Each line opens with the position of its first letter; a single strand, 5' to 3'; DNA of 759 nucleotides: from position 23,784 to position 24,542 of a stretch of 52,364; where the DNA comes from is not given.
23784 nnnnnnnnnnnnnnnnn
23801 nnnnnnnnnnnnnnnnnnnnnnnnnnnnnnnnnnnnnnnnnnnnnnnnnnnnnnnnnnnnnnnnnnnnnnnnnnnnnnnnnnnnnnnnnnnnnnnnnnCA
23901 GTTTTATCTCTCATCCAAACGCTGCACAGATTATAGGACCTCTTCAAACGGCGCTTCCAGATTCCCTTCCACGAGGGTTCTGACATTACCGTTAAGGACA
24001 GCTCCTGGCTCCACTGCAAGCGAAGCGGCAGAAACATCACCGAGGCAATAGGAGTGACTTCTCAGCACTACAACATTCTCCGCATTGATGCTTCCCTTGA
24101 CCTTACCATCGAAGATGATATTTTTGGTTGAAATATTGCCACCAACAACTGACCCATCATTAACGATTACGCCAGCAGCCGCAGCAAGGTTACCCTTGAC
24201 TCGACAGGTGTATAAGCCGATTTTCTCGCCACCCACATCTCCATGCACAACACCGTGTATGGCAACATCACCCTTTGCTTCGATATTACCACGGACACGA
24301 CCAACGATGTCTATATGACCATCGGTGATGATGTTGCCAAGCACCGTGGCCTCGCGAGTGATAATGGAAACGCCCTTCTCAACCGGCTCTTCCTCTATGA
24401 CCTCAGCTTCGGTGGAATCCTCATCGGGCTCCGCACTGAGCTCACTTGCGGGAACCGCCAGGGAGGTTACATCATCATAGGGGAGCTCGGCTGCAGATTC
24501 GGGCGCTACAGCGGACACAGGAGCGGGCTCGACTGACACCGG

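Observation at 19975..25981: Candidate novel cell-envelope/cytoskeletal module: giant acidic bactofilin, tail-anchored acidic repeat protein, basic-tailed membrane protein and lipoprotein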

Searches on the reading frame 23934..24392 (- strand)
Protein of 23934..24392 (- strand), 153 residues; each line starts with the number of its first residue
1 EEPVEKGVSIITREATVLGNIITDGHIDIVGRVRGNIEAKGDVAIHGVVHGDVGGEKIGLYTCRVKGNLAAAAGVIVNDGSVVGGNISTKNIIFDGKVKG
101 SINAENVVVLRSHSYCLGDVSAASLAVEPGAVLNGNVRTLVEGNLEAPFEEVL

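Call 14: find_related_loci(query=window:23934-24392:-, collection=genome_contigs, flank=10000)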
Query seq(153 aa) (153 aa) in genome_contigs; peptide patterns used: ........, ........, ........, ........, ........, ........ (x = any residue, [..] = any of these).
228 stretches matched a pattern; 9 encode a relative of the query (tblastn E <= 1e-3); 9 distinct loci.
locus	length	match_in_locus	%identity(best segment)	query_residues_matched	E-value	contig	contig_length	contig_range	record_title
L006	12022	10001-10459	85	1-153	3e-86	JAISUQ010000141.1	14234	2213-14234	MAG: Coriobacteriales bacterium isolate Md513_bin86 k119_163448, whole genome shotgun sequence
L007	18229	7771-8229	79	1-153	8e-81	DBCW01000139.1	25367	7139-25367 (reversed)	MAG TPA_asm: Eggerthellales bacterium UBA948 UBA948_contig_43880, whole genome shotgun sequence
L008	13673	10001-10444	76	6-153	5e-77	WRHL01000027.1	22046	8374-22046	MAG: Coriobacteriia bacterium isolate Nt197P3bin113 Ga0082212_10003549, whole genome shotgun sequence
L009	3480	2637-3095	76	1-153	2e-76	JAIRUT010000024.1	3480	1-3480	MAG: Coriobacteriales bacterium isolate Ehx436_bin10 k119_2390170, whole genome shotgun sequence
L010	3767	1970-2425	76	2-153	9e-76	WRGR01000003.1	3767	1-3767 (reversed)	MAG: Actinomycetes bacterium isolate Nc150P4bin21 JGI20171J29575_12600911, whole genome shotgun sequence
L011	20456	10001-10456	73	2-153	3e-73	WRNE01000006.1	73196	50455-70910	MAG: Coriobacteriia bacterium isolate Th196P4bin28 JGI24702J35022_10000011, whole genome shotgun sequence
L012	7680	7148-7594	74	5-153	5e-73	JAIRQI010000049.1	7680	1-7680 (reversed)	MAG: Coriobacteriales bacterium isolate Co333_bin38 k119_2344189, whole genome shotgun sequence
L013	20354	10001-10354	38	10-135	3e-16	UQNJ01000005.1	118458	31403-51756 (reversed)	uncultured Clostridiales bacterium isolate UMGS452 genome assembly, contig: NODE_162_length_118458_cov_51.561109, whole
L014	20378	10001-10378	26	11-137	4e-7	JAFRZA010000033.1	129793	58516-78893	MAG: Erysipelotrichaceae bacterium isolate RGIG2927 Goat_Omasum.Co__c1605853, whole genome shotgun sequence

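Call 20: find_related_loci(query=A3, collection=metagenome_contigs, flank=10000)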
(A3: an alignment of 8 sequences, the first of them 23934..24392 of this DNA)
Query A3 (153 aa) in metagenome_contigs; peptide patterns used: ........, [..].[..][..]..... (x = any residue, [..] = any of these).
92 stretches matched a pattern; 17 encode a relative of the query (tblastn E <= 1e-3); 17 distinct loci.
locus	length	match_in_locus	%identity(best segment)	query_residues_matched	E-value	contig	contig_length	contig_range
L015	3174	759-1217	80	1-153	5e-83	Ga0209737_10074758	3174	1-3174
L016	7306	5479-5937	81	1-153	2e-81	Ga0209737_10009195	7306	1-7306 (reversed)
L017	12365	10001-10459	79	1-153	6e-81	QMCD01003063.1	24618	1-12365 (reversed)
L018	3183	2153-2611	77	1-153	6e-81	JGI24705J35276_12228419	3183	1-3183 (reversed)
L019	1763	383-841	76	1-153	4e-82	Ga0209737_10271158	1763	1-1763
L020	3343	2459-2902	78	6-153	7e-78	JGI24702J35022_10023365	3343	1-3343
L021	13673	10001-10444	76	6-153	4e-77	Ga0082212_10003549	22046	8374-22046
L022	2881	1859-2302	79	6-153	7e-77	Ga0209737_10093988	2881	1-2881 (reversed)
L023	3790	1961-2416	76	2-153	7e-76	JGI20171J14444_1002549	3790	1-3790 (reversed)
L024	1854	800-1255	72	2-153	3e-78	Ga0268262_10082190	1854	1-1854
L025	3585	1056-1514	71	1-153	2e-74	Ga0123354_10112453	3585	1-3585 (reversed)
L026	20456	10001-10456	73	2-153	2e-73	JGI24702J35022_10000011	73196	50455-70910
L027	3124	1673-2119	74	5-153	3e-73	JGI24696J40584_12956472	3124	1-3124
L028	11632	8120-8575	72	2-153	6e-73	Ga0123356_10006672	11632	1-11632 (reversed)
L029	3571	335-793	71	1-153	2e-72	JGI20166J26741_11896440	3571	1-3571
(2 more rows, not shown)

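Call 25: find_homologous_proteins(query=A3)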
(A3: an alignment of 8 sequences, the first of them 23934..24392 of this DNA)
Query A3 (8 sequences) (153 aa, profile of the alignment): 264 proteins with E <= 0.001 among 4544 candidates; the best 120 are listed.
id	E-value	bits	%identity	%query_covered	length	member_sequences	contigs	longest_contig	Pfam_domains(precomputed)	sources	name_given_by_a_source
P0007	4.4e-85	301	76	99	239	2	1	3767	PF04519.20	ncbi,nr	ncbi:MAG: polymer-forming cytoskeletal protein [Actinomycetia bacterium]|nr:polymer-forming cytoskel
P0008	3.7e-84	298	76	100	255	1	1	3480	PF04519.20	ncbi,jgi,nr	ncbi:MAG: polymer-forming cytoskeletal protein [Coriobacteriales bacterium]|jgi:cytoskeletal protein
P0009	5.2e-84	298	80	100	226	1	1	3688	PF04519.20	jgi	jgi:cytoskeletal protein CcmA (bactofilin family)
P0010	7.4e-84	297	78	97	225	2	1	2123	PF04519.20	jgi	jgi:cytoskeletal protein CcmA (bactofilin family)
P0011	1.7e-83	296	80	97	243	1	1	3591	PF04519.20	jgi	jgi:cytoskeletal protein CcmA (bactofilin family)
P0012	1.8e-83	296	81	99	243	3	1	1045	PF04519.20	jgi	jgi:cytoskeletal protein CcmA (bactofilin family)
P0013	1.9e-83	296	79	97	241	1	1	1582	PF04519.20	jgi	jgi:cytoskeletal protein CcmA (bactofilin family)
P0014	2.5e-83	295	73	99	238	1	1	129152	PF04519.20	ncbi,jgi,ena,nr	ncbi:MAG: polymer-forming cytoskeletal protein [Coriobacteriia bacterium]|nr:polymer-forming cytoske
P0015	3.5e-83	295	74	97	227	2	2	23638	PF04519.20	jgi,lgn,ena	-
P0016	4.4e-83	295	85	100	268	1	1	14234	PF04519.20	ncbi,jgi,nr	ncbi:MAG: polymer-forming cytoskeletal protein [Coriobacteriales bacterium]|jgi:cytoskeletal protein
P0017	5.2e-83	294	79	97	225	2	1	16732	PF04519.20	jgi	jgi:cytoskeletal protein CcmA (bactofilin family)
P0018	7.4e-83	294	80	100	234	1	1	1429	PF04519.20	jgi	-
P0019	9.3e-83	293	80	100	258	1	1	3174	PF04519.20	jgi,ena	-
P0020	1.4e-82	293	73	100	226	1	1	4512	PF04519.20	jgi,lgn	jgi:cytoskeletal protein CcmA (bactofilin family)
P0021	1.8e-82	293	81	100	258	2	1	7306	PF04519.20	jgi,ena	-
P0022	4.6e-82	291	73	97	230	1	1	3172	PF04519.20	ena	-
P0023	1.2e-81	290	71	100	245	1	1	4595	PF04519.20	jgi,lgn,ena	-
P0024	1.9e-81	289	72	99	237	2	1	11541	PF04519.20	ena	-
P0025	4.0e-81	288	79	97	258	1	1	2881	PF04519.20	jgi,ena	-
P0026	4.3e-81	288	76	100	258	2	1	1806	PF04519.20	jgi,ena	-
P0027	2.2e-80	286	71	97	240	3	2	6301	PF04519.20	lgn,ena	-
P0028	4.9e-80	285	72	99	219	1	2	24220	PF04519.20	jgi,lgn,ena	-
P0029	8.7e-80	284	70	99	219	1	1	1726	PF04519.20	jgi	-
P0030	1.1e-79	284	72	97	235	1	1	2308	PF04519.20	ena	-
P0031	1.5e-79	283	76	96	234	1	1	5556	PF04519.20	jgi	-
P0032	1.6e-79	283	71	100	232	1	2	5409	PF04519.20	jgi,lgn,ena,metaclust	metaclust:\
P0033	5.6e-79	281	71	97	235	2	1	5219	PF04519.20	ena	-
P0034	5.1e-78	278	71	100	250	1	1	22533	PF04519.20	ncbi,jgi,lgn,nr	ncbi:MAG: polymer-forming cytoskeletal protein [Coriobacteriales bacterium]|jgi:cytoskeletal protein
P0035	9.3e-59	216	61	99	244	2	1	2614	PF04519.20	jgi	-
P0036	1.0e-58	215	61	95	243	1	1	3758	PF04519.20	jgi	-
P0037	1.6e-58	215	61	95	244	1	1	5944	PF04519.20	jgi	jgi:cytoskeletal protein CcmA (bactofilin family)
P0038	1.7e-58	215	60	99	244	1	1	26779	PF04519.20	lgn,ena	-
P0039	2.5e-58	214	61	95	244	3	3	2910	PF04519.20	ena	-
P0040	3.8e-58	214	60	99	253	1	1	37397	PF04519.20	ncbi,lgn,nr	ncbi:hypothetical protein AGMMS49983_11240 [Clostridia bacterium]|nr:hypothetical protein AGMMS49983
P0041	8.0e-58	212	59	98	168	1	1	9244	PF04519.20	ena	-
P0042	1.0e-57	212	62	95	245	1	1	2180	PF04519.20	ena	-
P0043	1.3e-57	212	60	99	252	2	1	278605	PF04519.20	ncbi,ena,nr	ncbi:MAG: polymer-forming cytoskeletal protein [Clostridiales bacterium]|nr:polymer-forming cytoskel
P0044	1.7e-57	211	61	95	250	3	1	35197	PF04519.20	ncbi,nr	ncbi:MAG: polymer-forming cytoskeletal protein [Clostridiales bacterium]|nr:polymer-forming cytoskel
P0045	1.9e-57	211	61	95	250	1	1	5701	PF04519.20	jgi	-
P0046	2.2e-57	211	60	95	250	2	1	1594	PF04519.20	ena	-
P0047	2.6e-57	211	61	99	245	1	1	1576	PF04519.20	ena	-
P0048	3.4e-57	210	59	98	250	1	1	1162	PF04519.20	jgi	-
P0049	3.9e-57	210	60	95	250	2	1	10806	PF04519.20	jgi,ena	-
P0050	4.7e-57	210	61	95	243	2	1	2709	PF04519.20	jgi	-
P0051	7.7e-57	209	60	95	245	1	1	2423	PF04519.20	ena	-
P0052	8.2e-57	209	61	95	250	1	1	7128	PF04519.20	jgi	-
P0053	9.8e-57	209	61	99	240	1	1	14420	PF04519.20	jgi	jgi:cytoskeletal protein CcmA (bactofilin family)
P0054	9.9e-57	209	58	99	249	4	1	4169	PF04519.20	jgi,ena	-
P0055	1.4e-56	208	58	99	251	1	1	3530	PF04519.20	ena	-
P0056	1.7e-56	208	59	95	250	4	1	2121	PF04519.20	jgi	-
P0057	2.8e-56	207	59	95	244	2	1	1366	PF04519.20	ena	-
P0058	3.7e-56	207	59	95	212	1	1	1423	PF04519.20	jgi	jgi:cytoskeletal protein CcmA (bactofilin family)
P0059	4.1e-56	207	59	95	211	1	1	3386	PF04519.20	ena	-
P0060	4.1e-56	207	60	95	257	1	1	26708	PF04519.20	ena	-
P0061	5.0e-56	207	60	95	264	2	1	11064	PF04519.20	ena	-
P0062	5.9e-56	206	61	95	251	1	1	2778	PF04519.20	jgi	-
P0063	9.1e-56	206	57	97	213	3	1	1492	PF04519.20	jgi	jgi:cytoskeletal protein CcmA (bactofilin family)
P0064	9.1e-56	206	59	95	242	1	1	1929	PF04519.20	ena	-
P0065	9.4e-56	206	58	99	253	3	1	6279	PF04519.20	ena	-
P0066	1.0e-55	206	56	99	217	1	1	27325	PF04519.20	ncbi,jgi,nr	ncbi:MAG: polymer-forming cytoskeletal protein [Clostridiales Family XIII bacterium]|jgi:cytoskeleta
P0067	1.2e-55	205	61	95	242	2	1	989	PF04519.20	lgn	-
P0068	2.9e-55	204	59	99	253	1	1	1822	PF04519.20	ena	-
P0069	4.1e-55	204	60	94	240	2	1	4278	PF04519.20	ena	-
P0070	6.0e-55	203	59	95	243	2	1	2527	PF04519.20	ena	-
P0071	6.2e-55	203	59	95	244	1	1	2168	PF04519.20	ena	-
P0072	6.6e-55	203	60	93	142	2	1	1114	PF04519.20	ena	-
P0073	6.7e-55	203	59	95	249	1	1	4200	PF04519.20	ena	-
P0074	3.0e-54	201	58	95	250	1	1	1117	PF04519.20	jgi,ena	-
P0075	6.0e-54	200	61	98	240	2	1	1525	PF04519.20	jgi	-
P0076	1.4e-53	199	60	97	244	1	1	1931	PF04519.20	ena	-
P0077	2.9e-53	198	60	98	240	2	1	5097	PF04519.20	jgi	jgi:cytoskeletal protein CcmA (bactofilin family)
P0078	2.1e-52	195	61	96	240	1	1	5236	PF04519.20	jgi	jgi:cytoskeletal protein CcmA (bactofilin family)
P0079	7.3e-48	180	49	97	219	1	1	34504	PF04519.20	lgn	-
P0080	6.9e-45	170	48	96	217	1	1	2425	PF04519.20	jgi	jgi:cytoskeletal protein CcmA (bactofilin family)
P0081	5.5e-43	164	52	99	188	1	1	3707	PF04519.20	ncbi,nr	ncbi:MAG: polymer-forming cytoskeletal protein, partial [Clostridiales Family XIII bacterium]|nr:pol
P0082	2.5e-35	139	53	71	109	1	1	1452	PF04519.20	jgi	jgi:cytoskeletal protein CcmA (bactofilin family)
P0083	1.8e-24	104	40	86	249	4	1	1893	PF04519.20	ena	-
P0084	4.9e-20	90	40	92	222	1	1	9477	PF04519.20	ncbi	-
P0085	2.8e-19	87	31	99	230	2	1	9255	PF04519.20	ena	-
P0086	1.1e-18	85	33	93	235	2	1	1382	PF04519.20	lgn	-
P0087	1.1e-18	85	37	86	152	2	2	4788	PF04519.20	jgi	-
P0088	1.8e-18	85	34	93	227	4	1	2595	PF04519.20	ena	-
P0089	2.5e-18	84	34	93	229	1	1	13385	PF04519.20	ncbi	-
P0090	3.2e-18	84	36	91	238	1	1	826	PF04519.20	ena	-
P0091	4.1e-18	84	36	84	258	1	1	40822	PF04519.20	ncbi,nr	ncbi:MAG: polymer-forming cytoskeletal protein [Clostridia bacterium]|nr:polymer-forming cytoskeleta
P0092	4.6e-18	83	35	93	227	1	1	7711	PF04519.20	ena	-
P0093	1.5e-17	82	31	85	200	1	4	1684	PF04519.20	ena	-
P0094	1.9e-17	81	35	84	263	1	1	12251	PF04519.20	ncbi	-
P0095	1.5e-16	79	34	92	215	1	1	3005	PF04519.20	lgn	-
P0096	2.3e-16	78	38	84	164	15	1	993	PF04519.20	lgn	-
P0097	7.5e-16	76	33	88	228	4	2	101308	PF04519.20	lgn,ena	-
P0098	7.8e-16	76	29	98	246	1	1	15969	PF04519.20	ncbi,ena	-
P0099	3.4e-15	74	33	92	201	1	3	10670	PF04519.20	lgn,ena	-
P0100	2.1e-14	72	31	92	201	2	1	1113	PF04519.20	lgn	-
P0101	2.2e-14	71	31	87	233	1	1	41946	PF04519.20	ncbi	-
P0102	3.5e-14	71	35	88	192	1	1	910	PF04519.20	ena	-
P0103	9.5e-14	69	29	87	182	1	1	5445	PF04519.20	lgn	-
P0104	1.1e-13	69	32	84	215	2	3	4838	PF04519.20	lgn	-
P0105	2.4e-13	68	30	92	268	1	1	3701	PF04519.20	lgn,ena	-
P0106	2.7e-13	68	33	74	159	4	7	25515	PF04519.20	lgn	-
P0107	3.9e-13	67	37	88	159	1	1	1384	PF04519.20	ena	-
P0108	4.0e-13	67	34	88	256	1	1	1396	PF04519.20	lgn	-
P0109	4.1e-13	67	34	88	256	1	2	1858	PF04519.20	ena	-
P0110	4.1e-13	67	34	88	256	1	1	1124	PF04519.20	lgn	-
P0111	5.3e-13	67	29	86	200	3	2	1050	PF04519.20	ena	-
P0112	8.3e-13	66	34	87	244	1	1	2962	PF04519.20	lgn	-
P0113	2.9e-12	65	34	88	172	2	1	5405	PF04519.20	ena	-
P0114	1.4e-10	59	29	86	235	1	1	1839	PF04519.20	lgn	-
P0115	5.6e-10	57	35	64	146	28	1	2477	PF04519.20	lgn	-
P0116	2.6e-9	55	30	88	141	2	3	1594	PF04519.20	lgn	-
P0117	8.3e-9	53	28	85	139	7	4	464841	PF04519.20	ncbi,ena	-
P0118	1.3e-8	53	33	59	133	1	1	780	PF04519.20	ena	-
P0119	1.4e-8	53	27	93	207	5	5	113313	PF04519.20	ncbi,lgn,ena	-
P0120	3.4e-8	51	30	63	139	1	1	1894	PF04519.20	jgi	jgi:cytoskeletal protein CcmA (bactofilin family)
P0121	3.7e-8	51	27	88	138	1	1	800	PF04519.20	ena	-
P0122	5.6e-8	51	28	79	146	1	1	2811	PF04519.20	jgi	jgi:cytoskeletal protein CcmA (bactofilin family)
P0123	6.3e-8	50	34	78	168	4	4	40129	PF04519.20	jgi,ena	jgi:cytoskeletal protein CcmA (bactofilin family)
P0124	1.2e-7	50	33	47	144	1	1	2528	PF04519.20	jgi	jgi:cytoskeletal protein CcmA (bactofilin family)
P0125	1.2e-7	50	27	68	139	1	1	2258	PF04519.20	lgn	-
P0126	1.3e-7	49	28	85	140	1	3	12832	PF04519.20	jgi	jgi:cytoskeletal protein CcmA (bactofilin family)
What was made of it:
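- All close relatives appear to come from one narrow group of uncultured genomes and gut-type metagenomes (calls 14, 20, 25).
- Tried and rejected: It was redone with the domain profile (call 25).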

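Call 27: find_encoding_contigs(protein=P0043, flank=10000, max_places=2)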
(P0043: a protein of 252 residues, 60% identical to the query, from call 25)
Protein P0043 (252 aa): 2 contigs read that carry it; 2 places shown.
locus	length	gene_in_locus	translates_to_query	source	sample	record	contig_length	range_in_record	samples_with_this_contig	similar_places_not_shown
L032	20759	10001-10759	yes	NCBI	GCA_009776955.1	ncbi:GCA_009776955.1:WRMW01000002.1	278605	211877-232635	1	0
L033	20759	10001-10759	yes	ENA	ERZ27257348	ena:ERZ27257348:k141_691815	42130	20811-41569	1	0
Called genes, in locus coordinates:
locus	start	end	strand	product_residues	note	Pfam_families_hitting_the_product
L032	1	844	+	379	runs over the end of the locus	PF27675:YCF81_N, PF01850:PIN, PF13638:PIN_4 (faint)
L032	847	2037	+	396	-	PF01128:IspD, PF12804:NTP_transf_3, PF02542:YgbB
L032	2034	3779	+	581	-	PF00587:tRNA-synt_2b, PF04073:tRNA_edit, PF03129:HGTP_anticodon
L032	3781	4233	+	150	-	PF00293:NUDIX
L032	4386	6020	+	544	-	PF07501:G5, PF01551:Peptidase_M23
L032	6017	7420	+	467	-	PF00133:tRNA-synt_1 (faint), PF01406:tRNA-synt_1e, PF01921:tRNA-synt_1f (faint), PF09334:tRNA-synt_1g, PF09190:DALR_2, PF23493:CysS_C (weak)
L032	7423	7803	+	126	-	PF00636:Ribonuclease_3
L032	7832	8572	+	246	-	PF08032:SpoU_sub_bind, PF00588:SpoU_methylase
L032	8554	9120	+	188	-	PF04542:Sigma70_r2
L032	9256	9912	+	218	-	PF10502:Peptidase_S26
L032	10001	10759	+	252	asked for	PF04519:Bactofilin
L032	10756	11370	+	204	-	-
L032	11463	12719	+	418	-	PF13458:Peripla_BP_6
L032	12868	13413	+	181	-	PF06725:3D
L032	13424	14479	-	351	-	PF13303:PTS_EIIC_2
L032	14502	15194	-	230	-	PF02163:Peptidase_M50 (weak)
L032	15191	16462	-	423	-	PF05673:DUF815, PF13191:AAA_16 (faint)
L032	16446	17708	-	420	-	PF00464:SHMT, PF00155:Aminotran_1_2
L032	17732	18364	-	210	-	PF01928:CYTH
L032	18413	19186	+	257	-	PF04127:DFP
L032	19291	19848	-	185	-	PF02441:Flavoprotein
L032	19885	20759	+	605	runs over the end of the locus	PF00664:ABC_membrane, PF00005:ABC_tran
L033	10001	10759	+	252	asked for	PF04519:Bactofilin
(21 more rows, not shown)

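Call 28: find_encoding_contigs(protein=P0066, flank=10000, max_places=2)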
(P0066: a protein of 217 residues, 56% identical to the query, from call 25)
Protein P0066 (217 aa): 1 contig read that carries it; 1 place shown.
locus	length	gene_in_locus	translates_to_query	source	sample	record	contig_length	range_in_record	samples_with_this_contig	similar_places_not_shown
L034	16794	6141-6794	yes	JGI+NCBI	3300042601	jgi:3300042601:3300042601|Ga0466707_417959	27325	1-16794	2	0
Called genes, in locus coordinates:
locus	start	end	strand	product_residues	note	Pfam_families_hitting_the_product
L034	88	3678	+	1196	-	PF25549:DUF7927 (weak), PF09479:Flg_new (weak)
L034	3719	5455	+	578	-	PF02203:TarH, PF12729:4HB_MCP_1, PF00015:MCPsignal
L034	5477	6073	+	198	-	PF10502:Peptidase_S26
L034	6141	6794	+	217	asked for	PF04519:Bactofilin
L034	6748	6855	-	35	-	-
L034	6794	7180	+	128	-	-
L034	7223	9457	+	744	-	PF17191:RecG_wedge, PF00270:DEAD, PF04851:ResIII, PF00271:Helicase_C, PF19833:RecG_dom3_C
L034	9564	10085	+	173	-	PF03602:Cons_hypoth95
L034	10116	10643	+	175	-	PF01467:CTP_transf_like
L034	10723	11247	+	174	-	-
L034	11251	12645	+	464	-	PF05636:HIGH_NTase1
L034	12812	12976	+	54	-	PF08972:DUF1902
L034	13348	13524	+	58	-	-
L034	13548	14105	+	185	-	-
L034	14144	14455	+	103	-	-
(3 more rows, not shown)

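Call 29: find_encoding_contigs(protein=P0079, flank=10000, max_places=2)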
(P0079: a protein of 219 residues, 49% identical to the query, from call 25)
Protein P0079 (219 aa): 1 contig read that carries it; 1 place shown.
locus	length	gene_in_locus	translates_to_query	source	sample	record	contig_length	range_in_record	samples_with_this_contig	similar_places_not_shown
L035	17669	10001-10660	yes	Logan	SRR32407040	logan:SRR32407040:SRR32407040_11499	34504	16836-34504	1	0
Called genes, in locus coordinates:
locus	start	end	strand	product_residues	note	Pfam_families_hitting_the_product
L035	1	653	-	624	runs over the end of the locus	PF00009:GTP_EFTU, PF03144:GTP_EFTU_D2, PF25461:Beta-barrel_SelB, PF09106:WHD_2nd_SelB, PF09107:WHD_3rd_SelB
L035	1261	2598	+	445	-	PF02812:ELFV_dehydrog_N, PF00208:ELFV_dehydrog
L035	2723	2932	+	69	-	PF08984:DUF1858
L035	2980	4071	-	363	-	PF12725:DUF3810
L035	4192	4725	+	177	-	-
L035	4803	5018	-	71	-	-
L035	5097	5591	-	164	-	PF01594:AI-2E_transport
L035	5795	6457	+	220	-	PF00027:cNMP_binding, PF13545:HTH_Crp_2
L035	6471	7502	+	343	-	PF03466:LysR_substrate (weak), PF12974:Phosphonate-bd (weak), PF13379:NMT1_2 (weak), PF09084:NMT1 (weak)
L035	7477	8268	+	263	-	PF00528:BPD_transp_1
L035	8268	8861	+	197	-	PF00005:ABC_tran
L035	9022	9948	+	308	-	PF01522:Polysacc_deac_1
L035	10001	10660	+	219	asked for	PF04519:Bactofilin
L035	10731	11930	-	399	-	PF00350:Dynamin_N (faint), PF01926:MMR_HSR1, PF18128:HydF_dimer, PF18133:HydF_tetramer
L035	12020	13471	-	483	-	PF04055:Radical_SAM, PF06968:BATS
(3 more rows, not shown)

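Call 48: find_encoding_contigs(protein=P0034, flank=10000, max_places=2)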
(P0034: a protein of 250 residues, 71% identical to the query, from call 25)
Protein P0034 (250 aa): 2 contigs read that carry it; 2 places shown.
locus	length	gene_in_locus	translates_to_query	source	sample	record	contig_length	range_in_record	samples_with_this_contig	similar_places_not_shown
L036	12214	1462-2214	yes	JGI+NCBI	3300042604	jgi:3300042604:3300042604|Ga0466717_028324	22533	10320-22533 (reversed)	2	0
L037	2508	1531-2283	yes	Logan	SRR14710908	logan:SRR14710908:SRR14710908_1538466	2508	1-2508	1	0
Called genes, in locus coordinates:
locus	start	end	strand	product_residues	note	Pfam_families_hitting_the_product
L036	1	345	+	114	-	PF01751:Toprim, PF13662:Toprim_4, PF21175:RecR_C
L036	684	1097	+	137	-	-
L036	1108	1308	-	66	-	-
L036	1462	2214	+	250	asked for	PF04519:Bactofilin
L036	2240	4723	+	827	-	-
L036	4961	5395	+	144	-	PF00572:Ribosomal_L13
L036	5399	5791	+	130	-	PF00380:Ribosomal_S9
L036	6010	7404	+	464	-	PF02878:PGM_PMM_I, PF02879:PGM_PMM_II, PF02880:PGM_PMM_III, PF00408:PGM_PMM_IV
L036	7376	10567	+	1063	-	-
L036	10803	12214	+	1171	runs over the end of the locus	PF04389:Peptidase_M28 (faint)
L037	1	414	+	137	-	?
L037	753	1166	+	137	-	-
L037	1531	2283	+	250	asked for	PF04519:Bactofilin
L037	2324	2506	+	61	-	?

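Call 49: find_encoding_contigs(protein=P0028, flank=10000, max_places=2)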
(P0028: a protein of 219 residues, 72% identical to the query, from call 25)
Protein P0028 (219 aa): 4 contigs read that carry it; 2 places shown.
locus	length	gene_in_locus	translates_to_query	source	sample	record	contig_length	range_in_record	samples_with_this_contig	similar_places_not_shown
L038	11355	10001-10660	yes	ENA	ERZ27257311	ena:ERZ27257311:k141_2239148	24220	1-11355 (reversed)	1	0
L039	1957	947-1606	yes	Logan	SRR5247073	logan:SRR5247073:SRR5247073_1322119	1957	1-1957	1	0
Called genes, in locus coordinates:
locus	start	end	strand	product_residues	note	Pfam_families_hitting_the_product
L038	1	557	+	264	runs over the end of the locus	PF01255:Prenyltransf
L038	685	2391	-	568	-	PF13188:PAS_8 (faint), PF00512:HisKA, PF02518:HATPase_c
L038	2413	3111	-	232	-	PF00072:Response_reg, PF00486:Trans_reg_C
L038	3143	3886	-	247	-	PF01895:PhoU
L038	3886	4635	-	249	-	PF00005:ABC_tran, PF02463:SMC_N (weak), PF13304:AAA_21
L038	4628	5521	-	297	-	PF00528:BPD_transp_1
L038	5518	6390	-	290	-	PF00528:BPD_transp_1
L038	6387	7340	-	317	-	PF12849:PBP_like_2, PF13531:SBP_bac_11 (weak), PF12849:PBP_like_2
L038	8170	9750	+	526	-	PF12229:PG_binding_4 (faint), PF03734:YkuD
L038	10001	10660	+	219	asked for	PF04519:Bactofilin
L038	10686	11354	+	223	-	?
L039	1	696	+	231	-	?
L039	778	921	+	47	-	-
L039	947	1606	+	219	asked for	PF04519:Bactofilin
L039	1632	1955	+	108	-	?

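Call 65: search_solved_structures(query=A3, max_evalue=0.001)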
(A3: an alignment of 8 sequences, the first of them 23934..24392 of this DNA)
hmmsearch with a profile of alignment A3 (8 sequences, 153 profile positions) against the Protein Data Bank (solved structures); distinct sequences matched with E-value up to 0.001: 2.
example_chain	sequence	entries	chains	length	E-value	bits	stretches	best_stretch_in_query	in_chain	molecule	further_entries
6ria_A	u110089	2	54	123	1.1e-07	34.9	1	84-148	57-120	bactofilin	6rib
2n3d_A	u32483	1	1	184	6.1e-05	26.1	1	49-136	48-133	Bactofilin A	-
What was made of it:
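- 23934..24392 (-): P1 bactofilin beta-helix domain plus the conserved C-terminal tail (G).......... (aa 506-658). The profile hits PDB 6RIA (1e-7) and 2N3D (6e-5) (call 65).
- On Bactofilin (Pfam PF04519 / DUF583): A profile of the domain hits 6RIA (1e-7) and 2N3D (6e-5) (call 65).
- Checked: A profile of the domain hits PDB bactofilins 6RIA and 2N3D (call 65).
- A profile of the domain hits TtBac 6RIA and BacA 2N3D (call 65).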
